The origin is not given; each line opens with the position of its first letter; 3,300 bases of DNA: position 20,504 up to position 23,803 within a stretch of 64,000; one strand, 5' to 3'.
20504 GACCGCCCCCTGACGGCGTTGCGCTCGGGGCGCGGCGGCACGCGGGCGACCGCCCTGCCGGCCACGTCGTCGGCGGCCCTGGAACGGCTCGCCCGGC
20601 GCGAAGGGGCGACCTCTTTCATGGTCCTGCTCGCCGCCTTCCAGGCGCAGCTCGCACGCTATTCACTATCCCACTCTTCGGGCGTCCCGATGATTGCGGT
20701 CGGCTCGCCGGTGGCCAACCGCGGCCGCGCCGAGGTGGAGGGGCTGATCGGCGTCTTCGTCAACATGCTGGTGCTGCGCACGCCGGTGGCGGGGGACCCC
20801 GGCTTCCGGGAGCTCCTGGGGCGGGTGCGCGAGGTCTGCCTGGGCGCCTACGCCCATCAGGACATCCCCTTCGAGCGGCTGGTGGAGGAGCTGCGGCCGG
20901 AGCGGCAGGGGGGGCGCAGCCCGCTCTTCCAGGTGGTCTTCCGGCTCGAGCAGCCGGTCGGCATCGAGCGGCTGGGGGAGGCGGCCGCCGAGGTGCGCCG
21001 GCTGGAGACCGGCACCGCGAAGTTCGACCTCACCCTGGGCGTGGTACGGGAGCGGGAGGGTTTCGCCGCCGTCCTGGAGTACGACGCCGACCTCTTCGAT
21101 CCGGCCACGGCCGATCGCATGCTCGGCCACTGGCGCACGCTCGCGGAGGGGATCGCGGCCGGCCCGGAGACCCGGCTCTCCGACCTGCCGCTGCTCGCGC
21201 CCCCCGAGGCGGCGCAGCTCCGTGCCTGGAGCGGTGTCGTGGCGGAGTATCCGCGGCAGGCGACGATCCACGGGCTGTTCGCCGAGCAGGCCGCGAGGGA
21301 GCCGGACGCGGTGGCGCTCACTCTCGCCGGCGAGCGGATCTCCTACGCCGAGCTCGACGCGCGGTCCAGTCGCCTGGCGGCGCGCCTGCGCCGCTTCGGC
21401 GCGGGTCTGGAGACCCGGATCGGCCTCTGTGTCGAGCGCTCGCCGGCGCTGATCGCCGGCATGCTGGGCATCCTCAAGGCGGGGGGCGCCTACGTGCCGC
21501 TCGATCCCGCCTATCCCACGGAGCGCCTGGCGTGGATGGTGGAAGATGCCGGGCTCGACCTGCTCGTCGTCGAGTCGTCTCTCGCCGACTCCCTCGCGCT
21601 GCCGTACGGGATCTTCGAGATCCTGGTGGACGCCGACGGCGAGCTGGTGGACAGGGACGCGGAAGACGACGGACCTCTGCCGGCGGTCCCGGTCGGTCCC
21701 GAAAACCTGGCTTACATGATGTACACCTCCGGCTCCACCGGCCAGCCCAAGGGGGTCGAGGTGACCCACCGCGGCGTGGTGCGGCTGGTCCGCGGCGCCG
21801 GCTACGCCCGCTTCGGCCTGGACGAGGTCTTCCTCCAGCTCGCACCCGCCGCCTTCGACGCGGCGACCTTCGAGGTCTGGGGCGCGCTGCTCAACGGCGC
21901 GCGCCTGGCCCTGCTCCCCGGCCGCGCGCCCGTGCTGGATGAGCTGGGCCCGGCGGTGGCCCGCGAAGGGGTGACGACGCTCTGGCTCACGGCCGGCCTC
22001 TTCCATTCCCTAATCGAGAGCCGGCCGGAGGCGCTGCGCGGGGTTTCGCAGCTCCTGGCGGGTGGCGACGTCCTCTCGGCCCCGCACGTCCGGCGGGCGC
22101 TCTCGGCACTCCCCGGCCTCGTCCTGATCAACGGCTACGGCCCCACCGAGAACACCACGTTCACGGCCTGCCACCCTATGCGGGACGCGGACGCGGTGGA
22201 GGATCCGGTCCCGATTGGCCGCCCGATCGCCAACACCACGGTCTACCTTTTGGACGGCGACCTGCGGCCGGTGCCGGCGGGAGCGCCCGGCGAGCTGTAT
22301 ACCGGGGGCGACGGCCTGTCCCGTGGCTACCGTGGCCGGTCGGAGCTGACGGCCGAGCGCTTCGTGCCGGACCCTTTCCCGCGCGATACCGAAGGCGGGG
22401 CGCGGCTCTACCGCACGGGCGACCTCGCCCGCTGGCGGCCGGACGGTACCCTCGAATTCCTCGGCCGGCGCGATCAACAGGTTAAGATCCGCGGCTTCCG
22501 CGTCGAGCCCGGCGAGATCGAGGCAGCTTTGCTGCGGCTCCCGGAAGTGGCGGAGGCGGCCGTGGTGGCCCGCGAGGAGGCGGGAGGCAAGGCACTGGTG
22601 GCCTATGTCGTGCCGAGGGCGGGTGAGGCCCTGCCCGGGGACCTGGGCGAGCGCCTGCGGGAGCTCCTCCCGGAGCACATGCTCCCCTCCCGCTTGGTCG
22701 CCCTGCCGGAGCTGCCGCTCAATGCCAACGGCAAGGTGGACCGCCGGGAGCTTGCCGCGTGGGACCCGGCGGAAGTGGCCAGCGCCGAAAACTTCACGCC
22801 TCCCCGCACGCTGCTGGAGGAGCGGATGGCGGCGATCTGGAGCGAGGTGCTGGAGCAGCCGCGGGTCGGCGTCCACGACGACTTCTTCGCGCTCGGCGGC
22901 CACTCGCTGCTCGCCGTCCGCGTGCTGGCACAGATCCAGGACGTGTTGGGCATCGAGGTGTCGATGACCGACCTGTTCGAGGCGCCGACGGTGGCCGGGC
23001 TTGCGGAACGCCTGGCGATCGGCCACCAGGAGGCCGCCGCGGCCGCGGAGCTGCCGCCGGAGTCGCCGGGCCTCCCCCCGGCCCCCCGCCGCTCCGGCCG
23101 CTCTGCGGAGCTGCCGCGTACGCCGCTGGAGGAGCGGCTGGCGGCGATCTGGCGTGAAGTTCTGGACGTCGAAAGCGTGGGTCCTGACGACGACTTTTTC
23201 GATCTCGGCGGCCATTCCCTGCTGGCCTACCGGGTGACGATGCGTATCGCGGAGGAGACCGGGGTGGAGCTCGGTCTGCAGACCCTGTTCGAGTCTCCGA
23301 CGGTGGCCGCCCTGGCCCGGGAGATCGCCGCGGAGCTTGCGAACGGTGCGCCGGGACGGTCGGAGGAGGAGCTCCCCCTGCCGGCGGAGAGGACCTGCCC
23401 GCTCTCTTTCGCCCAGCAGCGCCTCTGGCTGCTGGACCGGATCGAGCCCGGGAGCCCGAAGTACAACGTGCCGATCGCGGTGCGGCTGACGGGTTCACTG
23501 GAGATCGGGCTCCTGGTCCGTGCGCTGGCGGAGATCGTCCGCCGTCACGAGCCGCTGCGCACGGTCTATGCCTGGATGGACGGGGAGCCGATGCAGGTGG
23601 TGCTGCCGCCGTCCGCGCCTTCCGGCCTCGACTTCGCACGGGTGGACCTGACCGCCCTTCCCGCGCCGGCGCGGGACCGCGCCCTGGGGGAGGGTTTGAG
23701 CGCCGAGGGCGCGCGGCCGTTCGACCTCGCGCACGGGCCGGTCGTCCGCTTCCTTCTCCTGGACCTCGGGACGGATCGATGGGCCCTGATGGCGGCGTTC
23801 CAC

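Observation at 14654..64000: Colinear lipopeptide assembly line longer than 49 kb: lipoinitiation plus 11 NRPS modules, one PKS module and an extra stand-alone C domain; no TE in window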

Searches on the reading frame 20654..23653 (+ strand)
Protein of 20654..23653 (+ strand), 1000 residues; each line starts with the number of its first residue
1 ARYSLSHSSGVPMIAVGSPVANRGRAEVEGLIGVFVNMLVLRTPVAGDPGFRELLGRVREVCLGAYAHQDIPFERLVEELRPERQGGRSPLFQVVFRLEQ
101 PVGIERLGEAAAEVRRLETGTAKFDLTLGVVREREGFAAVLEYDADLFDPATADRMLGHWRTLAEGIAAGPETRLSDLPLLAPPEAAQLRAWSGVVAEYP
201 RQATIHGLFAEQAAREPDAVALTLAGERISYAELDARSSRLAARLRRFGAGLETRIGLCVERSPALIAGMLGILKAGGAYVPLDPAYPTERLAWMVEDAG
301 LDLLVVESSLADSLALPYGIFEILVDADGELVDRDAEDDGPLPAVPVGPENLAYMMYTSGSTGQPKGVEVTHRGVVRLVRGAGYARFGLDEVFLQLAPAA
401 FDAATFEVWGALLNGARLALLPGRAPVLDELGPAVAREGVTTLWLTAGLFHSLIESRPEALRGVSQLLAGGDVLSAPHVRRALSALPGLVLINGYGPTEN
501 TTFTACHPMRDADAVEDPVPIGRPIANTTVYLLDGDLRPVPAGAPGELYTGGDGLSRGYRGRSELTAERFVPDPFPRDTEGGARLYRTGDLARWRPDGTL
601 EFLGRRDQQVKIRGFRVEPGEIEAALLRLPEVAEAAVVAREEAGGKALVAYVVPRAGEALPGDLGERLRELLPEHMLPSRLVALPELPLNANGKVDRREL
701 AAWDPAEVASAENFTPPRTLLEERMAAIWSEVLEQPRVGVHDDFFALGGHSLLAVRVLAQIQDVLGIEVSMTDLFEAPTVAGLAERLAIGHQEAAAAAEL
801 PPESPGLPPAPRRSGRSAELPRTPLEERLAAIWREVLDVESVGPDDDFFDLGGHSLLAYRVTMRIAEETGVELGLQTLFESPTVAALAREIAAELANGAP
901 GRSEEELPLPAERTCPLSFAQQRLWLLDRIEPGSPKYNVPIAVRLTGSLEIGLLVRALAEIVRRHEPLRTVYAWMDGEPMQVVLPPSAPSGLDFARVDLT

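Call 10: search_protein_families(library=pfam, proteins=[window:20654-23653:+], max_evalue=0.00001)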
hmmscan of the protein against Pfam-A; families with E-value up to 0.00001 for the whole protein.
window:20654-23653:+ (1000 aa): 4 families
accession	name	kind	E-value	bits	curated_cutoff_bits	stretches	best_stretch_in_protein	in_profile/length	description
PF00501.34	AMP-binding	-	5.2e-87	292.6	29.9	1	209-559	1-383/384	AMP-binding enzyme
PF00668.25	Condensation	-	1.5e-47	162.8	30.6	2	5-189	263-455/456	Condensation domain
PF00550.31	PP-binding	-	3.5e-37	126.9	20.8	2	724-787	2-67/67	Phosphopantetheine attachment site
PF13193.12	AMP-binding_C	-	1.6e-16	61.4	24.5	1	621-694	1-76/76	AMP-binding enzyme C-terminal domain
